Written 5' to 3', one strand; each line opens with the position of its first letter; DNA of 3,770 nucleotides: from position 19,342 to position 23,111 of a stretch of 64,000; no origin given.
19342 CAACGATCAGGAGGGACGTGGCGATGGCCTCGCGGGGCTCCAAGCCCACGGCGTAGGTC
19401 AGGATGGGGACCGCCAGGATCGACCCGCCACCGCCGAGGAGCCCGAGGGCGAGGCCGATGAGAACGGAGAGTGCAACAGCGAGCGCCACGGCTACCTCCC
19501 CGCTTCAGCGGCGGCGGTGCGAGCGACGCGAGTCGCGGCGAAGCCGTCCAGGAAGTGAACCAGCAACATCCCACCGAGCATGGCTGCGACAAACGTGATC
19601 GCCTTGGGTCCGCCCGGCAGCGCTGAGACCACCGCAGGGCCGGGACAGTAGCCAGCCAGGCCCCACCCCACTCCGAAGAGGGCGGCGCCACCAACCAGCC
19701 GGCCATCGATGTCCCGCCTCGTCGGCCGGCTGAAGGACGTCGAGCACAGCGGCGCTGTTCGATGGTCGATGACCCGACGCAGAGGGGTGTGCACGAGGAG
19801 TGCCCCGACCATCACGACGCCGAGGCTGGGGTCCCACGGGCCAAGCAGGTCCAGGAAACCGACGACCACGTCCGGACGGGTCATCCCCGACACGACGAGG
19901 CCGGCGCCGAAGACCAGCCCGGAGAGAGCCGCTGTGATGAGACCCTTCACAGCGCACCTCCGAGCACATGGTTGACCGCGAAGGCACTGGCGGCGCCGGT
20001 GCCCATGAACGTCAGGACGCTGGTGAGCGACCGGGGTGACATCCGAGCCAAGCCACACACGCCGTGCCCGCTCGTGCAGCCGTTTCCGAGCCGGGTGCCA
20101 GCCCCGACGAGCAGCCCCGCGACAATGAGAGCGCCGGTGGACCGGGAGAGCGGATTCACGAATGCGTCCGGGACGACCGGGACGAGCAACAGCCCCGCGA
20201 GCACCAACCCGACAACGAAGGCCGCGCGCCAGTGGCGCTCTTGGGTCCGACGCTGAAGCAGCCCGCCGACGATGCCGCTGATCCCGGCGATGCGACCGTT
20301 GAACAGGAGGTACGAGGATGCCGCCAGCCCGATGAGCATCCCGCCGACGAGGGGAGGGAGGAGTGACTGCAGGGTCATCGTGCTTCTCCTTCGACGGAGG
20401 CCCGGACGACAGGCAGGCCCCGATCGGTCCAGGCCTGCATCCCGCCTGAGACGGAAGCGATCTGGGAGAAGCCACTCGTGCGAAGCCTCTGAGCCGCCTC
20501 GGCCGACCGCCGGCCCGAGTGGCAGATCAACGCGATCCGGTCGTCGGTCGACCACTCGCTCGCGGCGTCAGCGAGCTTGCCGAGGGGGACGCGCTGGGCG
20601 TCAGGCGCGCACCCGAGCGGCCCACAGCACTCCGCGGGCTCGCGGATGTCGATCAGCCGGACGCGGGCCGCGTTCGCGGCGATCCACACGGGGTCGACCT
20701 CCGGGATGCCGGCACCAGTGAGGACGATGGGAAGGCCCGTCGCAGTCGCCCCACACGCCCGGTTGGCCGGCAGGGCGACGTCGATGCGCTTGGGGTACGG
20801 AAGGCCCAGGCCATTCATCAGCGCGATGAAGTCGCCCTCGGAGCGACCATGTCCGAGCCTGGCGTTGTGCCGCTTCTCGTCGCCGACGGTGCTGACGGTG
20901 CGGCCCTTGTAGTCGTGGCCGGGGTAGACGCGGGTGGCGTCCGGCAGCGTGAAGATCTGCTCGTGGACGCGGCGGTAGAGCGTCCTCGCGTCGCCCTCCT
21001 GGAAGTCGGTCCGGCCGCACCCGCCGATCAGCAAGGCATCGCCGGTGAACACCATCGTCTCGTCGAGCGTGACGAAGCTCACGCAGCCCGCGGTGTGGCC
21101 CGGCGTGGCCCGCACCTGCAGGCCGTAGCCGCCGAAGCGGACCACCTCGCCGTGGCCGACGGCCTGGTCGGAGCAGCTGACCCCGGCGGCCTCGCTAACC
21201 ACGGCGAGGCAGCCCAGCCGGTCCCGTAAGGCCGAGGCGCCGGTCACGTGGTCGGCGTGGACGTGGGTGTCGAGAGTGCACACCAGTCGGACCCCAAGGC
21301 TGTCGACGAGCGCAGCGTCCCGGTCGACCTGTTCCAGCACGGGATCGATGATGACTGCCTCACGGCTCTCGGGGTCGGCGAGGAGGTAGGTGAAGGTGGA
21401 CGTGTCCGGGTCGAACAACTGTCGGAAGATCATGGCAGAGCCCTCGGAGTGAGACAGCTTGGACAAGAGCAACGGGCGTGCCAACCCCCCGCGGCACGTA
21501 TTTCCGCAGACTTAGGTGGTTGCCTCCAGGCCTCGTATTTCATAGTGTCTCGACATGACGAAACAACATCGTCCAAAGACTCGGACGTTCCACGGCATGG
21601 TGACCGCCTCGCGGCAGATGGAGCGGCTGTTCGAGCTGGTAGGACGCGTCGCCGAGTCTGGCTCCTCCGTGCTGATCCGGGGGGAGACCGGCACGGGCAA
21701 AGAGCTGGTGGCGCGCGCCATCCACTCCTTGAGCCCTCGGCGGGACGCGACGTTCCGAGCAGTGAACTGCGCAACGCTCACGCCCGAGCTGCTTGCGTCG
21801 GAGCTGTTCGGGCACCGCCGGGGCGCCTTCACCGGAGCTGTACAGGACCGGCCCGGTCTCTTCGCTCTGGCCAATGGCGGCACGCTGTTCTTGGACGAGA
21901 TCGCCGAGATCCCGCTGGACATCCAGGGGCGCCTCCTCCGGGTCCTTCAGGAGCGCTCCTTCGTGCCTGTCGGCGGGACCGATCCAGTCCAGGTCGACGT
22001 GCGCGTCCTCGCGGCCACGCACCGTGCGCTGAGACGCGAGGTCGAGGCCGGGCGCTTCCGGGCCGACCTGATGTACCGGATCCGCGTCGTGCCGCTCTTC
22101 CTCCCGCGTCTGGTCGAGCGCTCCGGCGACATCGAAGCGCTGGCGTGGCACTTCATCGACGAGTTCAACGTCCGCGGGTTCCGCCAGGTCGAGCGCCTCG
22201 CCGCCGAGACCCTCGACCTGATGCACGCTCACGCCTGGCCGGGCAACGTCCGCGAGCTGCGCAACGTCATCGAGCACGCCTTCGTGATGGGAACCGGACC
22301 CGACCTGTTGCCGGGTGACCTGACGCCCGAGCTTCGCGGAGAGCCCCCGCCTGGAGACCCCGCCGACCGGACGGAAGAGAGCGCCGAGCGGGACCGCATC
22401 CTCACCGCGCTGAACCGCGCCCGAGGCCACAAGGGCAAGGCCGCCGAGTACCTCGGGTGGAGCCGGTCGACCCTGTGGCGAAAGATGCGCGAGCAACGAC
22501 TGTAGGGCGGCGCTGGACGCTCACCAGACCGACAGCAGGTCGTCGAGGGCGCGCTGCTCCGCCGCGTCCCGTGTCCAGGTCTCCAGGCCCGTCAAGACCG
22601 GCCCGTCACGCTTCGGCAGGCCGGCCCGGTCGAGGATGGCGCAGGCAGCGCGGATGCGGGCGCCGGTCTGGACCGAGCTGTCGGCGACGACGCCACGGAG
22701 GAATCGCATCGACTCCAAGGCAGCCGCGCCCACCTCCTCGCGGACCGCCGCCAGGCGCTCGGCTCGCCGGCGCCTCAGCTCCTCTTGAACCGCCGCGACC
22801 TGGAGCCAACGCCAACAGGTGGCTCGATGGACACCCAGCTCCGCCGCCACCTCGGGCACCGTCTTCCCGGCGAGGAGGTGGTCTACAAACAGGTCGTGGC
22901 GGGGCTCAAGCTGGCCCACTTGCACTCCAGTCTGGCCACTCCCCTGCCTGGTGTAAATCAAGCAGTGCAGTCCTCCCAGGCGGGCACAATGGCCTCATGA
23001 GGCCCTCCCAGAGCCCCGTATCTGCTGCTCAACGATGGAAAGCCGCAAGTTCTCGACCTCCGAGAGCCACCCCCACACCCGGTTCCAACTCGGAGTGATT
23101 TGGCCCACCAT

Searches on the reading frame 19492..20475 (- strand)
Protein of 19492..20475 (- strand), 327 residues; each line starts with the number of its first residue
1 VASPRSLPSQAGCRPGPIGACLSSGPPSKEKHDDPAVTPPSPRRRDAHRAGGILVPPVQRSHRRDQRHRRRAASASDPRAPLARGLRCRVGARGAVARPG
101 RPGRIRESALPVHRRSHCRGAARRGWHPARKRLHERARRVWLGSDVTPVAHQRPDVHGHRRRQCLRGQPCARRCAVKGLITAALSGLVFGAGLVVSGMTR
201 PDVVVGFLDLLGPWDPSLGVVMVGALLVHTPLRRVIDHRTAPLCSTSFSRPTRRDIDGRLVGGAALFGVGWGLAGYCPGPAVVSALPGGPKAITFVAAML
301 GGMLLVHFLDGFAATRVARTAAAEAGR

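Call 11: search_protein_families(library=pfam, proteins=[window:19492-20475:-], max_evalue=0.01)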
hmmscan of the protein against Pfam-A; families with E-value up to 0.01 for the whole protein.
window:19492-20475:- (327 aa): 1 family
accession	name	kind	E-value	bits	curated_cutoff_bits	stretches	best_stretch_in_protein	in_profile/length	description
PF20398.3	DUF6691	-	5.3e-41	140.6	27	1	179-316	3-140/142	Family of unknown function (DUF6691)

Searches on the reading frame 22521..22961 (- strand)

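Call 11: search_protein_families(library=pfam, proteins=[window:22521-22961:-], max_evalue=0.01)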
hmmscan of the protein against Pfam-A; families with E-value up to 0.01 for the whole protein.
window:22521-22961:- (146 aa): 5 families
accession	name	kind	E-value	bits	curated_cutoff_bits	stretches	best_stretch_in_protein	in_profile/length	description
PF13384.12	HTH_23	-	2e-06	27.8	24.6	1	26-54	11-39/50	Homeodomain-like domain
PF13518.12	HTH_28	-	0.0011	19.4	25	1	26-54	6-34/52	Helix-turn-helix domain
PF13022.12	HTH_Tnp_1_2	-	0.0033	18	27.9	1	31-77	25-71/122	Helix-turn-helix of insertion element transposase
PF01527.26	HTH_Tnp_1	-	0.0091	16.6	24.1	0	31-77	22-67/75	Transposase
PF08281.18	Sigma70_r4_2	-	0.0098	16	25.7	0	28-54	22-48/54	Sigma-70, region 4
